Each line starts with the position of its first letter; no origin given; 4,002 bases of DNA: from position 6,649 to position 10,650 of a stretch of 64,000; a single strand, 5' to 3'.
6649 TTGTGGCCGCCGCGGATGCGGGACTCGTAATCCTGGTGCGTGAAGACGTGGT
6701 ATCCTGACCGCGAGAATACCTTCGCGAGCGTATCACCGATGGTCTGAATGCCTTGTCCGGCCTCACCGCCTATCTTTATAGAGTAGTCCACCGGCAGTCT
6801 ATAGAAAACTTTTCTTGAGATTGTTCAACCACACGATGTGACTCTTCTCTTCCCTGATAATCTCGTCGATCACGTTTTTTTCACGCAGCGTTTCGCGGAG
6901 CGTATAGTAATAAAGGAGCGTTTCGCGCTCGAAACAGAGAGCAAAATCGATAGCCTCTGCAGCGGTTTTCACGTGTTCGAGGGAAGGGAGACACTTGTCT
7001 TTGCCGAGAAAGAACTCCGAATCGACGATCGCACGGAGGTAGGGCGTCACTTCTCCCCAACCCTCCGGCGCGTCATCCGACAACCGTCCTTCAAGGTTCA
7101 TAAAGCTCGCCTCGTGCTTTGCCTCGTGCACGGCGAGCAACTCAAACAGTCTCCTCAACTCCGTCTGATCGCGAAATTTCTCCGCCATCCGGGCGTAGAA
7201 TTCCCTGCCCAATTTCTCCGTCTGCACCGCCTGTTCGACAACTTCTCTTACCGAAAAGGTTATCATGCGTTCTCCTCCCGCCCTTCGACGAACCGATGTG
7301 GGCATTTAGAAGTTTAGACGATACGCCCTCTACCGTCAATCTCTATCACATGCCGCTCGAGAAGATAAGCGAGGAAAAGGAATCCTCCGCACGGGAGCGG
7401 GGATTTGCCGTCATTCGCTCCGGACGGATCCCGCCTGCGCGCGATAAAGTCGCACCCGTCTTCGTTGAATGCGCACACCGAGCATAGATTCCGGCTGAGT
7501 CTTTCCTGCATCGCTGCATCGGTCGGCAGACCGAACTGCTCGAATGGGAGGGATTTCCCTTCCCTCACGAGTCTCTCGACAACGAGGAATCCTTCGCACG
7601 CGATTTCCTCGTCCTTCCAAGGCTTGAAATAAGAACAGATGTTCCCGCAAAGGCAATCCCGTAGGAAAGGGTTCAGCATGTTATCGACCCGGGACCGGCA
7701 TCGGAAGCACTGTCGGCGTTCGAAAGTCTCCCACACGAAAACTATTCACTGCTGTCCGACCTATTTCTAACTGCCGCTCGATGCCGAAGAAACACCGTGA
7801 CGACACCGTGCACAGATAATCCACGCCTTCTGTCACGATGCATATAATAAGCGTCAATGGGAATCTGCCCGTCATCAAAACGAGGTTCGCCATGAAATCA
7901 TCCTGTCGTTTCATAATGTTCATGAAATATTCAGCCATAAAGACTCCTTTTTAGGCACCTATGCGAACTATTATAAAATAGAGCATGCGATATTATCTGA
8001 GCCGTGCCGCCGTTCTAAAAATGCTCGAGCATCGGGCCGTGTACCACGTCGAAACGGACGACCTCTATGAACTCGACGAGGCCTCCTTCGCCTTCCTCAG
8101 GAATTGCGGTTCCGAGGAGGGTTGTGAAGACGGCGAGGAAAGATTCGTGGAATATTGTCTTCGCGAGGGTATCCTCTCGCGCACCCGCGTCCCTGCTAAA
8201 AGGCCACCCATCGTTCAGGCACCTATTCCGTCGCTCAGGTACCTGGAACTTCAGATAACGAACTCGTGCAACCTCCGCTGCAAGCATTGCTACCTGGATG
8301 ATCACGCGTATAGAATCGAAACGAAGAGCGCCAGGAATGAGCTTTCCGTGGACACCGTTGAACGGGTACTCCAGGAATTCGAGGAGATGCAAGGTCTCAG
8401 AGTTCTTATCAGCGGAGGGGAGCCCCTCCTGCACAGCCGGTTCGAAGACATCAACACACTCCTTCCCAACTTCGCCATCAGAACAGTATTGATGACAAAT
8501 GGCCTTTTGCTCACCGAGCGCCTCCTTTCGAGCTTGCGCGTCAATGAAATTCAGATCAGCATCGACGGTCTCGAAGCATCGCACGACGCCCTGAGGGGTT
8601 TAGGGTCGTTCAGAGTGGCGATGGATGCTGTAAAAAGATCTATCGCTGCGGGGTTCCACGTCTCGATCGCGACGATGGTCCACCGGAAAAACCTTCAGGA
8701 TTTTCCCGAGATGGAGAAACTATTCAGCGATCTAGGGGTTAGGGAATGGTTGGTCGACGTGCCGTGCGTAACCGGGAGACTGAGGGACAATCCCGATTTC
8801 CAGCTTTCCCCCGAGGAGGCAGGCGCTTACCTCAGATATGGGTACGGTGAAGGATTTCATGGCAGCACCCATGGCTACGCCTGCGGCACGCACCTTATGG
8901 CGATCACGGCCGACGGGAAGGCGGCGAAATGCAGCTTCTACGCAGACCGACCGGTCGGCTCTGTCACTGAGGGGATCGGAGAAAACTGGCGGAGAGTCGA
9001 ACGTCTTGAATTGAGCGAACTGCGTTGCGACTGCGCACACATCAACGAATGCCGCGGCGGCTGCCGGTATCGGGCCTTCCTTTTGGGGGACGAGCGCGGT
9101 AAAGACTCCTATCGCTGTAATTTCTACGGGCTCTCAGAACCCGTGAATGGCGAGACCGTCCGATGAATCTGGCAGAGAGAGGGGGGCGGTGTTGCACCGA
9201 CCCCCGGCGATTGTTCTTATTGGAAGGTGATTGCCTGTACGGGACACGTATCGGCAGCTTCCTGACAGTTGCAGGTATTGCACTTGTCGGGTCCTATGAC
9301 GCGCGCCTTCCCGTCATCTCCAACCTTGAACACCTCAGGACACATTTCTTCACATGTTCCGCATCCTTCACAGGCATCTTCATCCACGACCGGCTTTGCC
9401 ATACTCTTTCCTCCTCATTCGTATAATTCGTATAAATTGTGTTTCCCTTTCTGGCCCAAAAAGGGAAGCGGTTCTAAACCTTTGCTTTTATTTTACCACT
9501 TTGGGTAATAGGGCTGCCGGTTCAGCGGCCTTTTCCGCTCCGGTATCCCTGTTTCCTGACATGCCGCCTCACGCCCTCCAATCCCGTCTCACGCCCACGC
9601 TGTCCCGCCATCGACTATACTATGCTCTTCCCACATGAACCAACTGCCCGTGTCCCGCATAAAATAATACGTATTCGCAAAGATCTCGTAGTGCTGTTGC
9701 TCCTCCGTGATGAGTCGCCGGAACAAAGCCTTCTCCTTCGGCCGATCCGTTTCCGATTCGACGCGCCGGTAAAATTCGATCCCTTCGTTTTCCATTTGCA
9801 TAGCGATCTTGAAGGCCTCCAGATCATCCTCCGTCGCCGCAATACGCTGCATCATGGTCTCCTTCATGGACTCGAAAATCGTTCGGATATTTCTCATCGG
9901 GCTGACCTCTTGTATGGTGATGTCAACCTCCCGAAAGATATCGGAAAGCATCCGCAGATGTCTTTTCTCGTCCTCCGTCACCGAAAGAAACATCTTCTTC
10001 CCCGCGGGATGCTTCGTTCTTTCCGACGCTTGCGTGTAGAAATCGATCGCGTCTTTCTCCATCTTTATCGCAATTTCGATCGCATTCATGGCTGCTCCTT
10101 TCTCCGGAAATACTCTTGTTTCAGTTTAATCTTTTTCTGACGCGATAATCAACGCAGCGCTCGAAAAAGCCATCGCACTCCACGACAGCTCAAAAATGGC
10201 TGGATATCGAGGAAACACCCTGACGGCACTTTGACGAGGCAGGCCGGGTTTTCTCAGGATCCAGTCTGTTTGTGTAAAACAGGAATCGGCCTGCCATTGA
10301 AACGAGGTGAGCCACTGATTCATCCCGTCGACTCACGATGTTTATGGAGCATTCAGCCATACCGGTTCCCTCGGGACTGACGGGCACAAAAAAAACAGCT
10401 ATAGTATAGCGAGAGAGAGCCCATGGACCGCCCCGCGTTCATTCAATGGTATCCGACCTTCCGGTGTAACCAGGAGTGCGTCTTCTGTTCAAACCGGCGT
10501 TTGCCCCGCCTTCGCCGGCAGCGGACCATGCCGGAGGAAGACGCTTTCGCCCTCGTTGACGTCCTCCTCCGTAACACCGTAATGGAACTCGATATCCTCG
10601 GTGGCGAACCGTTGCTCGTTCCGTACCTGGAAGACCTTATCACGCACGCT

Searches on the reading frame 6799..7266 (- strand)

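Call 11: search_protein_families(library=ncbifam, proteins=[window:6799-7266:-], max_evalue=0.01)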
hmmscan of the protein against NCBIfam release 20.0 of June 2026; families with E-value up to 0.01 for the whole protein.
window:6799-7266:- (155 aa): 1 family
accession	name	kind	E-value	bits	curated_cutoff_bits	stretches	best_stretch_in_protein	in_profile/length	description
NF045676.1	FeExpMbfA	equivalog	8.7e-05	22.1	450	1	4-62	94-151/318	iron exporter MbfA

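Call 12: search_protein_families(library=pfam, proteins=[window:6799-7266:-], max_evalue=0.01)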
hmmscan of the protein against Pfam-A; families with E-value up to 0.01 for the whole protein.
window:6799-7266:- (155 aa): 1 family
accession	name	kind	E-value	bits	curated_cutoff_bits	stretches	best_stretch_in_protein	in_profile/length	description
PF02915.23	Rubrerythrin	-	8.6e-09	36.3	22.8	1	8-62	1-56/137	Rubrerythrin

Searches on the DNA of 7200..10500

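Call 4: search_rna_families(source=window, start=7200, end=10500, threshold=evalue, max_evalue=10)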
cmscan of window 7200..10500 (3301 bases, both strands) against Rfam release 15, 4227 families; matches with E-value up to 10: 5.
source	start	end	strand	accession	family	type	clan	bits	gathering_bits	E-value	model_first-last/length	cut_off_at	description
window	9119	9170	+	RF03169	c-di-GMP-II-GAG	Cis-reg; riboswitch;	CL00127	24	40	0.17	1-86/86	no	c-di-GMP-II-GAG riboswitch aptamer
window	9333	9387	-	RF01126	sR41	Gene; snRNA; snoRNA; CD-box;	-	21.3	54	0.05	1-53/53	no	Small nucleolar RNA sR41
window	7526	7556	-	RF02359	MS2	Cis-reg;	-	15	40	3.6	1-36/36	no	Bacteriophage MS2 operator hairpin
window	10454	10469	+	RF02939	COG2908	Cis-reg;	-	14.2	58.7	6.3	8-23/45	no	COG2908 RNA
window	9106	9183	-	RF02166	PVT1_3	Gene; lncRNA;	-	13.1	45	3.5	1-95/95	no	Pvt1 oncogene conserved region 3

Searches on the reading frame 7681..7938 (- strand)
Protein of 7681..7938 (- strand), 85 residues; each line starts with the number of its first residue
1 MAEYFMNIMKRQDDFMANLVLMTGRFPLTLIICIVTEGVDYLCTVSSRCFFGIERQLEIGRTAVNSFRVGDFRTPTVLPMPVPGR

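Call 11: search_protein_families(library=ncbifam, proteins=[window:7681-7938:-], max_evalue=0.01)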
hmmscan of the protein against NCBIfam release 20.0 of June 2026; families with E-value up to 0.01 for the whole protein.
window:7681-7938:- (85 aa): 0 families

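Call 12: search_protein_families(library=pfam, proteins=[window:7681-7938:-], max_evalue=0.01)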
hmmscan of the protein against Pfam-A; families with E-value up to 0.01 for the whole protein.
window:7681-7938:- (85 aa): 0 families

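Call 15: find_homologous_proteins(query=window:7681-7938:-, max_evalue=10)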
Query window:7681-7938:- (85 aa): 1 proteins with E <= 10 among 1 candidates.
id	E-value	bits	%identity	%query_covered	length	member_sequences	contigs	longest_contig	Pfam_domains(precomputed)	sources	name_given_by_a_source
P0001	1.2e-50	186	100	100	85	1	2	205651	-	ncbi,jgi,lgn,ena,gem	-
